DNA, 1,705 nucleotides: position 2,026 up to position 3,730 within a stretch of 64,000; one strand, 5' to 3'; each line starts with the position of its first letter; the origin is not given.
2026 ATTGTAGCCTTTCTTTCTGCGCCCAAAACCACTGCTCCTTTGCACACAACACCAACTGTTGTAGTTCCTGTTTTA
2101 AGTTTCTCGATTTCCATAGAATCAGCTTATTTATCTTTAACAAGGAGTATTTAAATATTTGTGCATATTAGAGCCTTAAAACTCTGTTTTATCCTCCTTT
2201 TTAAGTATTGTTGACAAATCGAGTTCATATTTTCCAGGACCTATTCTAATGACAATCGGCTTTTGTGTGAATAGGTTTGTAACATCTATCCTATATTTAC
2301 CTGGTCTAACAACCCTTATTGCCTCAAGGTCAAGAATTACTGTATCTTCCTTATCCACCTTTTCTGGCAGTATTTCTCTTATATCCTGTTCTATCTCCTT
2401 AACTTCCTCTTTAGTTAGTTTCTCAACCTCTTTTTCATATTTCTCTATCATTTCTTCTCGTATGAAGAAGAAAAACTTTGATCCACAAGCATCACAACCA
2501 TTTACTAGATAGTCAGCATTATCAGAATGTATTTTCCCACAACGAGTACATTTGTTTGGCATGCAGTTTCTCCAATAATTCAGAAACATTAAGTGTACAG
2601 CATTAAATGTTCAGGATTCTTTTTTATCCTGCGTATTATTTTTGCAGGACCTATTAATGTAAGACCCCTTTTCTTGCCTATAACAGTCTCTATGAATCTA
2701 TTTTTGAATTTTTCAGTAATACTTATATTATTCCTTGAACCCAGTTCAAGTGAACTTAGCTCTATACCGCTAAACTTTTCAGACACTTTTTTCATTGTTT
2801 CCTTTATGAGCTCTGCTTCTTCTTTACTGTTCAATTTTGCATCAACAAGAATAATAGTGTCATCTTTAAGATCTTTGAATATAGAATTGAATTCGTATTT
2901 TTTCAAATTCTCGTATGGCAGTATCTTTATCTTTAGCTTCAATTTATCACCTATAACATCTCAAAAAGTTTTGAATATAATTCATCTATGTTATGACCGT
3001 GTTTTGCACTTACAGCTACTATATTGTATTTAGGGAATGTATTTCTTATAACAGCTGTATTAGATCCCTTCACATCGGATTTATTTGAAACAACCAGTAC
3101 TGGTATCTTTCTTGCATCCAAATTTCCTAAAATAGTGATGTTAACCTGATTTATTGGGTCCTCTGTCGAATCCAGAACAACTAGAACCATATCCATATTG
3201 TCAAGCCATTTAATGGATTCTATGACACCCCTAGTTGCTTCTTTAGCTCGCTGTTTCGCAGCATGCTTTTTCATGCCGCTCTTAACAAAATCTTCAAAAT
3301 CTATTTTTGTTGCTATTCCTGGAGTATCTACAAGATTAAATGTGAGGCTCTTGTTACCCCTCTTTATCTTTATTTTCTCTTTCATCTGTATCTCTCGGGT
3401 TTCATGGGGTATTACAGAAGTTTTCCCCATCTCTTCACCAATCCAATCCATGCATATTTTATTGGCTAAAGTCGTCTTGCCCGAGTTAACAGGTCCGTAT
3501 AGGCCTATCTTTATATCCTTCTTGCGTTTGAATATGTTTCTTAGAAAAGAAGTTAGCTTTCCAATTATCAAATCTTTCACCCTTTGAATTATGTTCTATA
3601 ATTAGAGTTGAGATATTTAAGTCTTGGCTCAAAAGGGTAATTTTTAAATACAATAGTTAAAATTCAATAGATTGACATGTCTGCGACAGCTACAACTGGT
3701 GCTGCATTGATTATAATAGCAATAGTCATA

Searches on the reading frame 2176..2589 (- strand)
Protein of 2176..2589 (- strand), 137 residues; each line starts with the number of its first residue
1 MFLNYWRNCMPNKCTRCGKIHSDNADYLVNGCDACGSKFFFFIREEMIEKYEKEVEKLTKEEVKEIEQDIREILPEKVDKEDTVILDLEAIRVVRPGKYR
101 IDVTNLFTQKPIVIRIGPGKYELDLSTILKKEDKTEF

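Call 46: search_protein_families(library=pfam, proteins=[window:2176-2589:-], max_evalue=0.001)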
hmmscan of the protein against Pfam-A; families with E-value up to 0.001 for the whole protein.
window:2176-2589:- (137 aa): 1 family
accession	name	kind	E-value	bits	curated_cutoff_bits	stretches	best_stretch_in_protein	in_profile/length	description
PF09845.14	OapC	-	6.1e-22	78.7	23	1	11-130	1-132/133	Origin-associated protein OapC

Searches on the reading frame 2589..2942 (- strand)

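Call 46: search_protein_families(library=pfam, proteins=[window:2589-2942:-], max_evalue=0.001)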
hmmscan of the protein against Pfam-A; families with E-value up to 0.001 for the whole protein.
window:2589-2942:- (117 aa): 1 family
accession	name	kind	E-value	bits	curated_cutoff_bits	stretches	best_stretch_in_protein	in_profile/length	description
PF09846.14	OapB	-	5.3e-15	55.7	27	1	20-113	12-99/104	Origin-associated protein OapB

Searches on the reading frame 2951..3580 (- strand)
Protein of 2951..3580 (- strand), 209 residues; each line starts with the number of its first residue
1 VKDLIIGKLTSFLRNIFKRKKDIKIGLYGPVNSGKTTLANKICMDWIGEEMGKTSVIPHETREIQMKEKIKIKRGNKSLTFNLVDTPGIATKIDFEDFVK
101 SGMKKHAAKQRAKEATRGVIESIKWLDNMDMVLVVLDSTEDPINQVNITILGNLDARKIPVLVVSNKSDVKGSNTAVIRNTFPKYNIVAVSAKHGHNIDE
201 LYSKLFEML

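Call 46: search_protein_families(library=pfam, proteins=[window:2951-3580:-], max_evalue=0.001)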
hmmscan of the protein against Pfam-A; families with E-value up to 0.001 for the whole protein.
window:2951-3580:- (209 aa): 9 families
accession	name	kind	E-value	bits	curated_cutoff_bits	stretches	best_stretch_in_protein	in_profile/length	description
PF01926.29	MMR_HSR1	-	3.5e-14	53.3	21.9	1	24-167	1-113/113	50S ribosome-binding GTPase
PF00009.33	GTP_EFTU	-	3.4e-10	40.2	26.5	2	122-208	86-185/188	Elongation factor Tu GTP binding domain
PF00735.24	Septin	-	1.6e-05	24.8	26.2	1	23-100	5-83/280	Septin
PF08477.19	Roc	-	2.3e-05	25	27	0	24-88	1-65/119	Ras of Complex, Roc, domain of DAPkinase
PF00025.27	Arf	-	4e-05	23.6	22.3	0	10-49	2-41/174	ADP-ribosylation factor family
PF16897.10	MMR_HSR1_Xtn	-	4.1e-05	23.9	35.2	1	157-209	54-104/106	C-terminal region of MMR_HSR1 domain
PF09439.16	SRPRB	-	0.00036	20.4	25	0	26-88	7-55/178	Signal recognition particle receptor beta subunit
PF03193.22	RsgA_GTPase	-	0.00044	20.5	30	0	127-205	21-104/174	RsgA GTPase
PF00350.29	Dynamin_N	-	0.00089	19.8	27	0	76-167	98-167/168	Dynamin family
